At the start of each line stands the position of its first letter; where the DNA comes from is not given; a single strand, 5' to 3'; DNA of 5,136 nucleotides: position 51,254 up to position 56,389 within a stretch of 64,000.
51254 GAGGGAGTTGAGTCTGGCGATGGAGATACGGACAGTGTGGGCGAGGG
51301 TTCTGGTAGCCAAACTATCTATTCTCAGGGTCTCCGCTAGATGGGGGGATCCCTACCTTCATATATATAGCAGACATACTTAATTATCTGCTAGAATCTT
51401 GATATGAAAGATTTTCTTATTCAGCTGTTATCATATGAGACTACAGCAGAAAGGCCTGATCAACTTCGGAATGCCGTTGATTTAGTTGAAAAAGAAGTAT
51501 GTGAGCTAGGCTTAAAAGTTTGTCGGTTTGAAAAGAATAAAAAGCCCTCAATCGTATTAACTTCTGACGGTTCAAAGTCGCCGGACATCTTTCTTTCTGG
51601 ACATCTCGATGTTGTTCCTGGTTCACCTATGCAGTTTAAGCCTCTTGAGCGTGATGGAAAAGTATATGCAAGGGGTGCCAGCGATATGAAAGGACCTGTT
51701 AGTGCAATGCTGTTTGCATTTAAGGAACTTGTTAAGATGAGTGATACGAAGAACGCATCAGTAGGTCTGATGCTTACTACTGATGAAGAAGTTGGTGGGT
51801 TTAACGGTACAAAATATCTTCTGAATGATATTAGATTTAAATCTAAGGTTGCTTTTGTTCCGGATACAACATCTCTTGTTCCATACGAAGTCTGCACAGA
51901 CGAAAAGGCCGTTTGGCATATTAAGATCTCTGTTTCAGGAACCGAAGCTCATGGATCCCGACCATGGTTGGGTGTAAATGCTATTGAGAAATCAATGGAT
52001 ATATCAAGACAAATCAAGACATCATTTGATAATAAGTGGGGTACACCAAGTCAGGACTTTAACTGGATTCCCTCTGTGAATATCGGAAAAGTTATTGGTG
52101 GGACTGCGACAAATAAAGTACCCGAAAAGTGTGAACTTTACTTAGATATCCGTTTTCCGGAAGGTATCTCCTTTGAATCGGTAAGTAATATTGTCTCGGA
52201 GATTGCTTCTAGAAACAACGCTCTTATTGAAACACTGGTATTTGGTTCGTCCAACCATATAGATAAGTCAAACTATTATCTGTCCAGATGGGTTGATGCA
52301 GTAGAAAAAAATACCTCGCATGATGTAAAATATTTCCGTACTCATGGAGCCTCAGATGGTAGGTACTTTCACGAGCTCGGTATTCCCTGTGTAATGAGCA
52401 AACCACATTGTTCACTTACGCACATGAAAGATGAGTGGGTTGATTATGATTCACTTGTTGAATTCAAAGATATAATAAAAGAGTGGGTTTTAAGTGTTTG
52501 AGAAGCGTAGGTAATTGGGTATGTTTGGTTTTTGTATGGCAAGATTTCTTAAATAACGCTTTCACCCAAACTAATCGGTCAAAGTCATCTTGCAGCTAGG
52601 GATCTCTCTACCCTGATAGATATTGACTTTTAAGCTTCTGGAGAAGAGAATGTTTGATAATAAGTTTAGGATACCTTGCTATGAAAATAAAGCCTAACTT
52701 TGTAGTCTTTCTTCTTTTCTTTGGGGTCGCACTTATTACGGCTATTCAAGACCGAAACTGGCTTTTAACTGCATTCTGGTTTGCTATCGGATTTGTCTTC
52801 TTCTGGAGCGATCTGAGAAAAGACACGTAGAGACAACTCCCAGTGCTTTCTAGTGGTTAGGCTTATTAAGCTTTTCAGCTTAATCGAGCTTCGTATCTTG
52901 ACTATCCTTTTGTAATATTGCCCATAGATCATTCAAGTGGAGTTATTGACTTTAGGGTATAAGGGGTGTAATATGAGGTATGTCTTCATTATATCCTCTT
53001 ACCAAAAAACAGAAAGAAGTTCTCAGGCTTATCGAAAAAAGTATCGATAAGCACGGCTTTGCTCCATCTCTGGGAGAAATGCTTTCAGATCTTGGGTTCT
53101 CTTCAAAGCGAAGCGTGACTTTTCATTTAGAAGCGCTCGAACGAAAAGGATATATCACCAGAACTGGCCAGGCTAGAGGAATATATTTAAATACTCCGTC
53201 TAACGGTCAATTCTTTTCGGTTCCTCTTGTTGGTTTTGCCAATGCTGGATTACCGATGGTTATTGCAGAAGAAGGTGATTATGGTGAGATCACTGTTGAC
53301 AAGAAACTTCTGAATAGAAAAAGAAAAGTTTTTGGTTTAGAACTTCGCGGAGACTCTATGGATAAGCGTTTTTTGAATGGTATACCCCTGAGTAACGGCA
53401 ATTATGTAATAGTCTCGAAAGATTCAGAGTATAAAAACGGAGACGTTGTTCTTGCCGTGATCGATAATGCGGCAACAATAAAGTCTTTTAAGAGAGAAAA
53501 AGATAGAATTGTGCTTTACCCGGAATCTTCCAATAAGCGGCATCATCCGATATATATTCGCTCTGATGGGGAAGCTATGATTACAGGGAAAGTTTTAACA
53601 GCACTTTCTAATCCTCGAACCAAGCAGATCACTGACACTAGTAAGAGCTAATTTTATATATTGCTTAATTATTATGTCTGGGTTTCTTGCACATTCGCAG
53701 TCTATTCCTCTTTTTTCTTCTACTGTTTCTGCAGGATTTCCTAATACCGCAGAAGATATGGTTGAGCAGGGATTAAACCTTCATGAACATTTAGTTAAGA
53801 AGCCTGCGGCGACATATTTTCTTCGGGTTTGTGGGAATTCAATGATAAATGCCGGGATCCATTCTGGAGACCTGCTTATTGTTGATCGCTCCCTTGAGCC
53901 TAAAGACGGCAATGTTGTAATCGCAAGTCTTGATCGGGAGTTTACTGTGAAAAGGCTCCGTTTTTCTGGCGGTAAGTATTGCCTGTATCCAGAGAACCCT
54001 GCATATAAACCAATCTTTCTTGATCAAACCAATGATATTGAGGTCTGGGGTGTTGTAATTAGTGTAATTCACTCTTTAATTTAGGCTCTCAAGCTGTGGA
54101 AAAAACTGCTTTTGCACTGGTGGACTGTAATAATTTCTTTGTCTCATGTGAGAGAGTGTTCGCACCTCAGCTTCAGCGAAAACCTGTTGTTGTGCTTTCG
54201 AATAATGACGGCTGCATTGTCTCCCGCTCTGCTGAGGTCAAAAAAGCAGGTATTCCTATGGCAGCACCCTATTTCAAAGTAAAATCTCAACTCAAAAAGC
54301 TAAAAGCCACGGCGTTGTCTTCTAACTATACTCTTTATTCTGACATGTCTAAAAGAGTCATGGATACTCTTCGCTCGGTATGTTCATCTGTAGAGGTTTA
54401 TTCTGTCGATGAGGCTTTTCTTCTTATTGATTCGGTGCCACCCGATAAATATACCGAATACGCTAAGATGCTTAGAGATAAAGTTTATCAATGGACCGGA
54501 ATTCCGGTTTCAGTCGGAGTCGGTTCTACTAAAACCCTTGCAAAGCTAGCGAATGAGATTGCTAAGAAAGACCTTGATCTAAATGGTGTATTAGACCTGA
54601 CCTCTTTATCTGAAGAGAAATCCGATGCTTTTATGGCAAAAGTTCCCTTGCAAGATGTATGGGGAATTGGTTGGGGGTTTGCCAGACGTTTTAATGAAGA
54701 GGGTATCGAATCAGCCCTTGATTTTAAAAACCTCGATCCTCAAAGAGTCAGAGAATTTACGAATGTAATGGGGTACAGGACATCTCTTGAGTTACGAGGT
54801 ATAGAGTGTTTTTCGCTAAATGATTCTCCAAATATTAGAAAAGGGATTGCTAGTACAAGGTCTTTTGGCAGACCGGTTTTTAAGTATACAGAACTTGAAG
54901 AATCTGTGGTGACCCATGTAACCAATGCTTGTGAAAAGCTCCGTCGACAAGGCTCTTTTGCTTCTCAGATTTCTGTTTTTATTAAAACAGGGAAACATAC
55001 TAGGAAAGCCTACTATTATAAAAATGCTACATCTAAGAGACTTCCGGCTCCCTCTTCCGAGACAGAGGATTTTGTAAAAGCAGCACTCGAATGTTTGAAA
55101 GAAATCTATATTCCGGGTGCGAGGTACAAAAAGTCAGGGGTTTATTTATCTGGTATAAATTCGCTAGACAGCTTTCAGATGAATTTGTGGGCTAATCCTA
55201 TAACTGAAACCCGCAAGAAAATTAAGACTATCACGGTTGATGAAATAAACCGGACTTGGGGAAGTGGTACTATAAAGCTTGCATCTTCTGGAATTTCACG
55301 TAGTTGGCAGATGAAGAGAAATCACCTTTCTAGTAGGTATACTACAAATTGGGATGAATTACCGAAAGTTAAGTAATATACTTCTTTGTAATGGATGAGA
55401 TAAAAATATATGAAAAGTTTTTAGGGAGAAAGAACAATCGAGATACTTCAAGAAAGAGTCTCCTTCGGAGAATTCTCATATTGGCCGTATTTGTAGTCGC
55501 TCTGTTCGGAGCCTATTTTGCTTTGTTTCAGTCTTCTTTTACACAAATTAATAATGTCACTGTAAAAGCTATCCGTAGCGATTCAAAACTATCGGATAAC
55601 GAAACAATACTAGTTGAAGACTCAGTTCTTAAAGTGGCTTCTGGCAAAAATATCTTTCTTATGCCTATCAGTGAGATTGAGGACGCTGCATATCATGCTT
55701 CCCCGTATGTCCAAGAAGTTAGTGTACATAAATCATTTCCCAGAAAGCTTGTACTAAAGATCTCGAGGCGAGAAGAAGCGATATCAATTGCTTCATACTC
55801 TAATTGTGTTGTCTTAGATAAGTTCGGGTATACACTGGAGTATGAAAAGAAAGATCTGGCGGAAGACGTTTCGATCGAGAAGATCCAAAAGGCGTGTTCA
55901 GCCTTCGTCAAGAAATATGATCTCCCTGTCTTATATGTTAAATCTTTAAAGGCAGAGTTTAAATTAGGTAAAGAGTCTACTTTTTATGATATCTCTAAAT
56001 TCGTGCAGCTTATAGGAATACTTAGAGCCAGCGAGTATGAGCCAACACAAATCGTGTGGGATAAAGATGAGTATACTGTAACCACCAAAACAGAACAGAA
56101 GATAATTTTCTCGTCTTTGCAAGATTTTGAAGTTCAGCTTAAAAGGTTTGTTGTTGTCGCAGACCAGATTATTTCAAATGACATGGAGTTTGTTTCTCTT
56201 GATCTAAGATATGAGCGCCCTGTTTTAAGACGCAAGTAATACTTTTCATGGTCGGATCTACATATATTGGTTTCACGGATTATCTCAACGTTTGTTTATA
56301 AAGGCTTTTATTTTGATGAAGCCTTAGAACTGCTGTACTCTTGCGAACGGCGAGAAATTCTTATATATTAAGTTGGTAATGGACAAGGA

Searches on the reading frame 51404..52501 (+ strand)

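Call 22: search_protein_families(library=pfam, proteins=[window:51404-52501:+], max_evalue=0.001)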
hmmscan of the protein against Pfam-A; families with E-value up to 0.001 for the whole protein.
window:51404-52501:+ (365 aa): 3 families
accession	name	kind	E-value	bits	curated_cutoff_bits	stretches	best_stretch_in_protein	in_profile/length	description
PF01546.33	Peptidase_M20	-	1.5e-24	87.5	24.6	1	64-361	2-203/206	Peptidase family M20/M25/M40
PF07687.19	M20_dimer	-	5.7e-16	58.8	21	1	169-270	5-101/107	Peptidase dimerisation domain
PF04389.22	Peptidase_M28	-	4.5e-07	30.2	21.3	1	53-151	5-88/193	Peptidase family M28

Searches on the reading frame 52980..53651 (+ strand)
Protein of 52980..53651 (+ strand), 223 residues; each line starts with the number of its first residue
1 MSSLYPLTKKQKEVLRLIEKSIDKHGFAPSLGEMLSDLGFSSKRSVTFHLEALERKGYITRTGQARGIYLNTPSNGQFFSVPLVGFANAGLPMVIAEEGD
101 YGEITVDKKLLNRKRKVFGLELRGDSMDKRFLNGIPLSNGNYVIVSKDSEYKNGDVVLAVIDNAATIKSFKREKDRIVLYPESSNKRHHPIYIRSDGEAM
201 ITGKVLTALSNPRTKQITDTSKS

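Call 22: search_protein_families(library=pfam, proteins=[window:52980-53651:+], max_evalue=0.001)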
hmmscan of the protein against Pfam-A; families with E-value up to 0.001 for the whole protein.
window:52980-53651:+ (223 aa): 2 families
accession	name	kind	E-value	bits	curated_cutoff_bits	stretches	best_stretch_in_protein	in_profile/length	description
PF00717.28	Peptidase_S24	-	1.2e-20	73.8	23.3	1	82-205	1-115/116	Peptidase S24-like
PF01726.22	LexA_DNA_bind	-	4.4e-20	71.7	23.7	1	6-65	3-63/65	LexA DNA binding domain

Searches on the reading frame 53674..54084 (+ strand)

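Call 22: search_protein_families(library=pfam, proteins=[window:53674-54084:+], max_evalue=0.001)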
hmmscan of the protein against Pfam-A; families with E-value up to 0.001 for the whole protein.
window:53674-54084:+ (136 aa): 1 family
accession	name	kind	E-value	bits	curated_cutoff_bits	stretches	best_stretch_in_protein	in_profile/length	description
PF00717.28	Peptidase_S24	-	2.5e-31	108.2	23.3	1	12-129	1-116/116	Peptidase S24-like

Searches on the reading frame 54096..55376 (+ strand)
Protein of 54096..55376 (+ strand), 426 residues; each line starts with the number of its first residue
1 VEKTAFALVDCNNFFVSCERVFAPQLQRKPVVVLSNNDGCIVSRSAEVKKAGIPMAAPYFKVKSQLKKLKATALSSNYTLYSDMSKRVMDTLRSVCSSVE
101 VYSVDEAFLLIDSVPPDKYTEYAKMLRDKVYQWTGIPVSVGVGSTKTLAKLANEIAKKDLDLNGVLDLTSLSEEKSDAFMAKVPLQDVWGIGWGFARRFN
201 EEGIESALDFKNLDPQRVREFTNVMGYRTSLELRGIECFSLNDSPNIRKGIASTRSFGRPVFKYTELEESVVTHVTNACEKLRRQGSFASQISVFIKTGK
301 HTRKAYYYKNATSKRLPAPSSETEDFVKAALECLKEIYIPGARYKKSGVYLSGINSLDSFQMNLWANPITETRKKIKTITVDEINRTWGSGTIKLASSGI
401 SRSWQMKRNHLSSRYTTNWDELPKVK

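Call 22: search_protein_families(library=pfam, proteins=[window:54096-55376:+], max_evalue=0.001)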
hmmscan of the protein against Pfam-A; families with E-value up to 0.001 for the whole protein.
window:54096-55376:+ (426 aa): 4 families
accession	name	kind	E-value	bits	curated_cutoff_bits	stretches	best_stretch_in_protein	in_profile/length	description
PF00817.25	IMS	-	2.3e-35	122.2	23.2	1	9-153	1-147/148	impB/mucB/samB family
PF11799.13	IMS_C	-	1.1e-21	77.7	20.7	1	248-364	1-109/109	impB/mucB/samB family C-terminal domain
PF13438.11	DUF4113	-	2.9e-21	75.7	24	1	380-425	6-51/51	Domain of unknown function (DUF4113)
PF11798.14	IMS_HHH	-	0.0008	19.9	24.4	0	178-201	6-29/32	IMS family HHH motif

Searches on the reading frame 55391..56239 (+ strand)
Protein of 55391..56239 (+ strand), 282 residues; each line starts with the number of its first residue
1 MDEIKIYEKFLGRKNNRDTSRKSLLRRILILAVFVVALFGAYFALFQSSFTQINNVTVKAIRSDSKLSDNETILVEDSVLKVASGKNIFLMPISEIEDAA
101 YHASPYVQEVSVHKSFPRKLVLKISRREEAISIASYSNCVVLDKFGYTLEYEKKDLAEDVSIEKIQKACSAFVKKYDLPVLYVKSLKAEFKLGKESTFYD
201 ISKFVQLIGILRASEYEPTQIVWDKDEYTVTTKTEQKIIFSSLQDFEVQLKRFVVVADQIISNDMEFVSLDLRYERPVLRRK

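Call 22: search_protein_families(library=pfam, proteins=[window:55391-56239:+], max_evalue=0.001)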
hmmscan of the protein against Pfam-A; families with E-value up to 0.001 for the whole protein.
window:55391-56239:+ (282 aa): 1 family
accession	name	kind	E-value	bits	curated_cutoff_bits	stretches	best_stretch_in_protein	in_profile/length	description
PF08478.15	POTRA_1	-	2.4e-05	25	23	1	80-125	23-67/69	POTRA domain, FtsQ-type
